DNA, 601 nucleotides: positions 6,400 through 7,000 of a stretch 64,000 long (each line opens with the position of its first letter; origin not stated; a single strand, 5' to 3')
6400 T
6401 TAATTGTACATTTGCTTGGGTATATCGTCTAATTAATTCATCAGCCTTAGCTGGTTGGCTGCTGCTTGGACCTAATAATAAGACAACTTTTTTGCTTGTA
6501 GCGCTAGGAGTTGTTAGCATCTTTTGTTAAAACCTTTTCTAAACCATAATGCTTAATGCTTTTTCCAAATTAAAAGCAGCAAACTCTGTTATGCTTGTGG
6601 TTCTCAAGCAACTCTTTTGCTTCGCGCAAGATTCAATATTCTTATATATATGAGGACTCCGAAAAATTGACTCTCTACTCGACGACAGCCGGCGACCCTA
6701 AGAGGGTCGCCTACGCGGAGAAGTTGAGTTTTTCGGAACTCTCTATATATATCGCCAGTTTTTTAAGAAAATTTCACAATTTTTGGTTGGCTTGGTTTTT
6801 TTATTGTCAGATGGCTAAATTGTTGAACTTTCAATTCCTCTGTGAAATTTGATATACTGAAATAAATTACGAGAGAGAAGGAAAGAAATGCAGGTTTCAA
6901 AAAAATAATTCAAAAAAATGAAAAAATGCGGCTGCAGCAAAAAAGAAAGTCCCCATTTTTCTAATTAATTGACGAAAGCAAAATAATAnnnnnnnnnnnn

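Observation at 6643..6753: MITE-like element with a 9-bp-stem / AAG-triloop hairpin and a TACGCG tail (copy A)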

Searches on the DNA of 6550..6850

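Call 69: search_rna_families(source=window, start=6550, end=6850, threshold=evalue, max_evalue=1)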
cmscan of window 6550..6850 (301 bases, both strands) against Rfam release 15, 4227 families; matches with E-value up to 1: 0.
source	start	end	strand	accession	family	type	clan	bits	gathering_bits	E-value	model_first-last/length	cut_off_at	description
